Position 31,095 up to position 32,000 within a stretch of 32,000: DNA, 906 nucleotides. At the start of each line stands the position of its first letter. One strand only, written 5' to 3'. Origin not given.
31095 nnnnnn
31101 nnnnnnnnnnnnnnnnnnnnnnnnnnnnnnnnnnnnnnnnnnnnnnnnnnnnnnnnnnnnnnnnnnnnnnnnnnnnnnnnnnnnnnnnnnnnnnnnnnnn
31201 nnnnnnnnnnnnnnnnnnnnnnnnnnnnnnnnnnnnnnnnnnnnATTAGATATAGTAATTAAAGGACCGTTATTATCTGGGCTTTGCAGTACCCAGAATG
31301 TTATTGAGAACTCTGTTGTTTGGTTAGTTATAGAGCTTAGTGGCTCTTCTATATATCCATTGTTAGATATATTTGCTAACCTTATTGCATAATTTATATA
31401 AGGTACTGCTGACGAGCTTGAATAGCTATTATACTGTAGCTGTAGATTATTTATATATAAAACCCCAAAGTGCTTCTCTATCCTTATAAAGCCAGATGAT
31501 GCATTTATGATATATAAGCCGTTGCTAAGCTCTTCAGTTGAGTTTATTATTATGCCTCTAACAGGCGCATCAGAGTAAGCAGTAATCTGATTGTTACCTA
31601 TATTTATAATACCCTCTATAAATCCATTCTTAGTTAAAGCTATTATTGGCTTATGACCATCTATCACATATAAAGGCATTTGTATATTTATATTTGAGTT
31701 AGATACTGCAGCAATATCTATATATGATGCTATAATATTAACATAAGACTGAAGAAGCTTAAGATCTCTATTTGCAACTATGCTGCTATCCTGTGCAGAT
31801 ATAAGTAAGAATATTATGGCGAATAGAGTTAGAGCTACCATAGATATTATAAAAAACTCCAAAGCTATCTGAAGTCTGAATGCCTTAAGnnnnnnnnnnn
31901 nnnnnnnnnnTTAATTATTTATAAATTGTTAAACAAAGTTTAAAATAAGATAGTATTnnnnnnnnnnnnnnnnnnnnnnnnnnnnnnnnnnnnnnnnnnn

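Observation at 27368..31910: Four-gene, translationally coupled operon in which every product has a prepilin-like N-terminus, led by an 893-aa triple-LamG protein: candidate undescribed pilus-tip/adhesion module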

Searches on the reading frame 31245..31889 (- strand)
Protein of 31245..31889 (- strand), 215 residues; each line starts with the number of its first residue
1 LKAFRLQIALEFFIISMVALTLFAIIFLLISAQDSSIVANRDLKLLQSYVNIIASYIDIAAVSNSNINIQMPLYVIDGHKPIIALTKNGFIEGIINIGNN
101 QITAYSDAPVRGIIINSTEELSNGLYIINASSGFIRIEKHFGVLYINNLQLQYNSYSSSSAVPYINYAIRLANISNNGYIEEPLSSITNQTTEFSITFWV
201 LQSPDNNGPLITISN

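Call 57: find_related_loci(query=A2, collection=metagenome_contigs, flank=10000)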
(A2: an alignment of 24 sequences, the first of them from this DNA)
Query A2 (215 aa) in metagenome_contigs; peptide patterns used: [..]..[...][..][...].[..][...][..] (x = any residue, [..] = any of these).
105 stretches matched a pattern; 26 encode a relative of the query (tblastn E <= 1e-3); 26 distinct loci.
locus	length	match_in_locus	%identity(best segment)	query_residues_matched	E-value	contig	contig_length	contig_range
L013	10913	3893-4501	31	5-207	4e-16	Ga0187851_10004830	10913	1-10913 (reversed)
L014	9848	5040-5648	31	5-207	4e-16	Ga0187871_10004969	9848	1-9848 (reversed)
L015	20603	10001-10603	29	5-200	8e-16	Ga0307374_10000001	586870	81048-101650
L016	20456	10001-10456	32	2-148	2e-14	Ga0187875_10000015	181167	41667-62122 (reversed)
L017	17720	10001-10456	32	2-148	2e-14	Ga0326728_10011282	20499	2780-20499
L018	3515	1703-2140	29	7-148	4e-13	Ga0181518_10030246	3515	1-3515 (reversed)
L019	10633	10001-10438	29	7-148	6e-13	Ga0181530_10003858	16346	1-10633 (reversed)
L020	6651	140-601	29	2-151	1e-12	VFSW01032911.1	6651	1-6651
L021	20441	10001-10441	32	5-147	7e-12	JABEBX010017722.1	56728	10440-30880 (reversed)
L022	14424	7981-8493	24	2-171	3e-11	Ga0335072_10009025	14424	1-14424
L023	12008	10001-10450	30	5-149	1e-10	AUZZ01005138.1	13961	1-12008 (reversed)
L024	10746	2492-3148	23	2-206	2e-10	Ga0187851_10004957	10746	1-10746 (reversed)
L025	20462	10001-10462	29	3-147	2e-10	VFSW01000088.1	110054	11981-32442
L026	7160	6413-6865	25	2-148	3e-10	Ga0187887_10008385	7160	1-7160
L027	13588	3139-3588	25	2-147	4e-10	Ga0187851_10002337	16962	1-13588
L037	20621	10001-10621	29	7-209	4e-6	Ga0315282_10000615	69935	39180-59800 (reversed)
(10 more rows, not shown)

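Call 70: find_homologous_proteins(query=A2, max_evalue=0.00001)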
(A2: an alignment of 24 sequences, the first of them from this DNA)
Query A2 (24 sequences) (215 aa, profile of the alignment): 8 proteins with E <= 0.00001 among 3115 candidates.
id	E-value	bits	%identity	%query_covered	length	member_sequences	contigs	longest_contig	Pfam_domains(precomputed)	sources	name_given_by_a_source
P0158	7.0e-76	273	31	67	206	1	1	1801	-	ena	-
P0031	4.8e-70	254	31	67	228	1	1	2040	-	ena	-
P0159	1.4e-69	252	32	67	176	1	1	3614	-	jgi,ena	-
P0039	2.2e-69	251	31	68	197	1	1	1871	-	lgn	-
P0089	2.5e-64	235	32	70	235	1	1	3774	-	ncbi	ncbi:MAG: hypothetical protein ACHQX1_02295, partial [Candidatus Micrarchaeales archaeon]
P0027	2.2e-58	215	34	57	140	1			-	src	-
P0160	9.7e-53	197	31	66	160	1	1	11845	-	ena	-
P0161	8.7e-52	194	29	53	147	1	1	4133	-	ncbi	-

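Call 89: search_protein_families(library=pfam, proteins=[L013:7343-9526:+, L016:13377-15539:+, L021:13328-15178:+, L037:13223-14434:+, L016:15530-18802:+, L037:14425-17004:+], max_evalue=0.05)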
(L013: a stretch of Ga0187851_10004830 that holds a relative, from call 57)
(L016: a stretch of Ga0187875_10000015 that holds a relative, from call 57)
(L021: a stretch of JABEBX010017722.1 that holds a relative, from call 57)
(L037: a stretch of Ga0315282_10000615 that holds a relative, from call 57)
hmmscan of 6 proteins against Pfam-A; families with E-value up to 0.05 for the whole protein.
L013:7343-9526:+ (727 aa): 4 families
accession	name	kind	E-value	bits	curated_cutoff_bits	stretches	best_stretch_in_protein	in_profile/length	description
PF13385.13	Laminin_G_3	-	3.8e-11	43.8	27.6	1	502-642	13-150/151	Concanavalin A-like lectin/glucanases superfamily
PF13360.13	PQQ_2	-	1.3e-05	25.4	27.6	1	122-299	28-214/233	Outer membrane protein assembly factor BamB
PF13570.13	Beta-prop_ACSF4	-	0.0022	17.9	133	1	135-354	28-242/329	Beta-alanine-activating enzyme, beta-propeller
PF25784.1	BigA_N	-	0.042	14.4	24.5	0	483-539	17-72/80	BigA and YdbA N-terminal beta barrel domain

L016:13377-15539:+ (720 aa): 4 families
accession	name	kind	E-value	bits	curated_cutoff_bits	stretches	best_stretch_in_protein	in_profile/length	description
PF13385.13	Laminin_G_3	-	5.7e-16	59.5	27.6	1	484-633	2-150/151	Concanavalin A-like lectin/glucanases superfamily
PF13360.13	PQQ_2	-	9e-06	25.9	27.6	1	121-263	29-182/233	Outer membrane protein assembly factor BamB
PF13570.13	Beta-prop_ACSF4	-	0.0016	18.4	133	1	131-244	68-183/329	Beta-alanine-activating enzyme, beta-propeller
PF00354.24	Pentaxin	-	0.0067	16.6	25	1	542-642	67-172/194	Pentaxin family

L021:13328-15178:+ (616 aa): 2 families
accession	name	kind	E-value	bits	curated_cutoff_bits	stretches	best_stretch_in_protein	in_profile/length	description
PF13385.13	Laminin_G_3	-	3.2e-27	96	27.6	2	95-258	2-150/151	Concanavalin A-like lectin/glucanases superfamily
PF02973.23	Sialidase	-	0.00038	20.5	26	0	477-530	125-182/189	Sialidase, N-terminal domain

L037:13223-14434:+ (403 aa): 1 family
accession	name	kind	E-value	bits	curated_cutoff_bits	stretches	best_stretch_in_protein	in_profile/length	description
PF13385.13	Laminin_G_3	-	2.3e-12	47.7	27.6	1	151-315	6-148/151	Concanavalin A-like lectin/glucanases superfamily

L016:15530-18802:+ (1090 aa): 2 families
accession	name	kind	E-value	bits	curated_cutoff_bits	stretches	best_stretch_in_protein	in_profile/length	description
PF13385.13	Laminin_G_3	-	3.9e-40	137.9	27.6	3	369-531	2-149/151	Concanavalin A-like lectin/glucanases superfamily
PF00354.24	Pentaxin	-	4.4e-06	27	25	1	778-837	134-188/194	Pentaxin family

L037:14425-17004:+ (859 aa): 1 family
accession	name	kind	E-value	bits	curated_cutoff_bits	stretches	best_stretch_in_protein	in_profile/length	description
PF13385.13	Laminin_G_3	-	2.3e-31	109.4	27.6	2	389-538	3-151/151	Concanavalin A-like lectin/glucanases superfamily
